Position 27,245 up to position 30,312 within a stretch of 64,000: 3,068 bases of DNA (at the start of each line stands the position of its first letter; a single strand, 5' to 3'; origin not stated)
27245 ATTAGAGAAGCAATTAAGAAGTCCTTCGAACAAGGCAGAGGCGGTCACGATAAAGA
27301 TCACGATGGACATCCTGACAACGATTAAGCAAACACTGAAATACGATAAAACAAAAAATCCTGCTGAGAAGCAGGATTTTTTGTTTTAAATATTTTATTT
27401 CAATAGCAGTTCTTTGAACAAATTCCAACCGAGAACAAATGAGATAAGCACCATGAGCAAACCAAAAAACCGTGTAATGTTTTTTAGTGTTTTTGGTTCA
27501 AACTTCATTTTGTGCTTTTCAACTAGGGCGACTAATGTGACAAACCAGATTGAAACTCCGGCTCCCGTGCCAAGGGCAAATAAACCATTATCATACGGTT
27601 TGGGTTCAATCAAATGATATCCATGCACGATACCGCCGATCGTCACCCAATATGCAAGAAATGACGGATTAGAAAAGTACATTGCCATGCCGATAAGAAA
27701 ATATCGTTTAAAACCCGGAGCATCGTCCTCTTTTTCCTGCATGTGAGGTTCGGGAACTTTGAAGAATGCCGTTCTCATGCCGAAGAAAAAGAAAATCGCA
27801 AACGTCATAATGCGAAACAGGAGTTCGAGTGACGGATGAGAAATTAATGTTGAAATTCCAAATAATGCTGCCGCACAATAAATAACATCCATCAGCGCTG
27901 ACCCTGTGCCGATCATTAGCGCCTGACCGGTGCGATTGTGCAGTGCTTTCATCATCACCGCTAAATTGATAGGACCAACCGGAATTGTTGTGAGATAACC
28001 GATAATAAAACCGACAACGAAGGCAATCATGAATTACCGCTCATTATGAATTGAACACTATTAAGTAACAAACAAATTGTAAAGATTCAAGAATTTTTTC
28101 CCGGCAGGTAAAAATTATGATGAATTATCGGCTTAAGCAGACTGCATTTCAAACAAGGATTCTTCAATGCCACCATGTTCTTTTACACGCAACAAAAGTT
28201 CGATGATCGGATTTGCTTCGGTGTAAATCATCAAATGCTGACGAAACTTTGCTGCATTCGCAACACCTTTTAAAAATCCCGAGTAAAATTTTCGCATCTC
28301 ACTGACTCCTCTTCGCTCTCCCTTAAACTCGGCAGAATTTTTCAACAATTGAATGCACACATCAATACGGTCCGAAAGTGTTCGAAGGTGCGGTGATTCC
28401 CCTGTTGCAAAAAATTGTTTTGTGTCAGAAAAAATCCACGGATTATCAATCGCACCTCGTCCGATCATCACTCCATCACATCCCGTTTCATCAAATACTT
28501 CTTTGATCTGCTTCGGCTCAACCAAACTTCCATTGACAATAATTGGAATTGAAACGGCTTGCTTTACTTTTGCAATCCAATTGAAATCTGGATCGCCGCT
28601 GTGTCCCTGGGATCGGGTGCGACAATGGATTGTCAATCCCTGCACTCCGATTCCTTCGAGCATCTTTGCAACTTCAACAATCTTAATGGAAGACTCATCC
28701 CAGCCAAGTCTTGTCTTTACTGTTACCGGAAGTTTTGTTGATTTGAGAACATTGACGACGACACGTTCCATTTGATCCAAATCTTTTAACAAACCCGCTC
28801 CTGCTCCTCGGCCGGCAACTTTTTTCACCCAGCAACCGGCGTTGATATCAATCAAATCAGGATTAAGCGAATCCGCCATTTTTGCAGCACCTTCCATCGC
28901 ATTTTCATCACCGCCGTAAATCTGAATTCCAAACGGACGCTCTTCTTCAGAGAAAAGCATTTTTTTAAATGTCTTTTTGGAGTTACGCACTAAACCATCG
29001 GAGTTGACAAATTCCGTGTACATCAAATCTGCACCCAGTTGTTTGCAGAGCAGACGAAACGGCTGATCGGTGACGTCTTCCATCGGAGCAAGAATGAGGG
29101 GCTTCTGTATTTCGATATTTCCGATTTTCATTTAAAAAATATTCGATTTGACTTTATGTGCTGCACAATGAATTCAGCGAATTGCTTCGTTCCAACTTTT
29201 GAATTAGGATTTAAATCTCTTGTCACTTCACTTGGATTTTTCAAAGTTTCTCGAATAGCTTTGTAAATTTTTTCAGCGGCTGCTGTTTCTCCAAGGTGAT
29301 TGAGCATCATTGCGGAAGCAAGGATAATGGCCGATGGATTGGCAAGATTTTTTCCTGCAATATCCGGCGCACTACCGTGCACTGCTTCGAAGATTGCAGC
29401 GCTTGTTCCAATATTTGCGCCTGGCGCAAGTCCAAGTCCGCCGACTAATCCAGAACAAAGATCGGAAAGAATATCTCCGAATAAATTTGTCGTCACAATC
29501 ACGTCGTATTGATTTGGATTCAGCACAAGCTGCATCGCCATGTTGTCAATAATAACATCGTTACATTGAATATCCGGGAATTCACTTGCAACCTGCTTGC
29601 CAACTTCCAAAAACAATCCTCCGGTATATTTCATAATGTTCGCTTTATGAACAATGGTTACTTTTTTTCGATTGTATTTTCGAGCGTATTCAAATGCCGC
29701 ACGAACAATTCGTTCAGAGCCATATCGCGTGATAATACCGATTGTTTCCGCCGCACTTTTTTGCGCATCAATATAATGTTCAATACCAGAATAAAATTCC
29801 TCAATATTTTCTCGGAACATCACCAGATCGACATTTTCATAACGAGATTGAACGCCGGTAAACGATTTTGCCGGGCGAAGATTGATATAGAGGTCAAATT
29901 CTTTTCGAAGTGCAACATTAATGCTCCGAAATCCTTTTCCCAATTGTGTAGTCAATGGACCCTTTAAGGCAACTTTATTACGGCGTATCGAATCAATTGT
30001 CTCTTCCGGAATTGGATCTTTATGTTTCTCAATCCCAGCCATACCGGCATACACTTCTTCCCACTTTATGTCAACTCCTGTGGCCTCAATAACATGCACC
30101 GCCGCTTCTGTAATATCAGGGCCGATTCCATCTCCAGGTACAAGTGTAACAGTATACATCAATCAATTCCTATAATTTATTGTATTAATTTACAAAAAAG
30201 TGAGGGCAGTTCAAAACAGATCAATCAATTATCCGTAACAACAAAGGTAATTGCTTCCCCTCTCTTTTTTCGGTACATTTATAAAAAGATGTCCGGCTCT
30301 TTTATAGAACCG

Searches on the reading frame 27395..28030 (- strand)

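Call 8: search_protein_families(library=pfam, proteins=[window:27395-28030:-], max_evalue=0.001)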
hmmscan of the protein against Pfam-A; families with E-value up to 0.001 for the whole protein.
window:27395-28030:- (211 aa): 1 family
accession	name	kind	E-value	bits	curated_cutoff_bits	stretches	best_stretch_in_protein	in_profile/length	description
PF01810.24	LysE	-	9.6e-22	77.8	25.6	1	15-200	4-189/193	LysE type translocator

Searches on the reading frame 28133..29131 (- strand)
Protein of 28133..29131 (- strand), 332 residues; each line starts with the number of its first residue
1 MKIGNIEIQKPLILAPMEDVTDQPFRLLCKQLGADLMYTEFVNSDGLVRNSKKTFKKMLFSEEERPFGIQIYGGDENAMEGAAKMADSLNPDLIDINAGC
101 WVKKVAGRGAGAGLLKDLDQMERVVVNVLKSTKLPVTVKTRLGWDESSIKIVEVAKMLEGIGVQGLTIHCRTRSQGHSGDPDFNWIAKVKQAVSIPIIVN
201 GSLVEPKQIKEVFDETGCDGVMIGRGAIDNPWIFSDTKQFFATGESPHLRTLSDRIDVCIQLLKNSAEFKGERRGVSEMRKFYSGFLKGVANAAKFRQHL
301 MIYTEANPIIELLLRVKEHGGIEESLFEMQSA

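Call 8: search_protein_families(library=pfam, proteins=[window:28133-29131:-], max_evalue=0.001)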
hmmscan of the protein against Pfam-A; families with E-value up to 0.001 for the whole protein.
window:28133-29131:- (332 aa): 3 families
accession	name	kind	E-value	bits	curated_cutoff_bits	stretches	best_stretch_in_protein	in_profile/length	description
PF01207.24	Dus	-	1.2e-83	281.2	20.4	1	13-302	1-291/311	Dihydrouridine synthase (Dus)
PF00977.27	His_biosynth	-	7e-07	29.4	23.6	1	133-225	133-220/228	Histidine biosynthesis protein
PF03060.21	NMO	-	0.00078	19.4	28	0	148-224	142-222/331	Nitronate monooxygenase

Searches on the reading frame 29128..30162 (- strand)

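Call 78: search_protein_families(library=pfam, proteins=[window:29128-30162:-], max_evalue=0.00001)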
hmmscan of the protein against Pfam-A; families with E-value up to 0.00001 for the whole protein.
window:29128-30162:- (344 aa): 1 family
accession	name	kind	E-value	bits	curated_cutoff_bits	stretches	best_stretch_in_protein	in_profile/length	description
PF00180.25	Iso_dh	-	7.4e-112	374.5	27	1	4-331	1-347/348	Isocitrate/isopropylmalate dehydrogenase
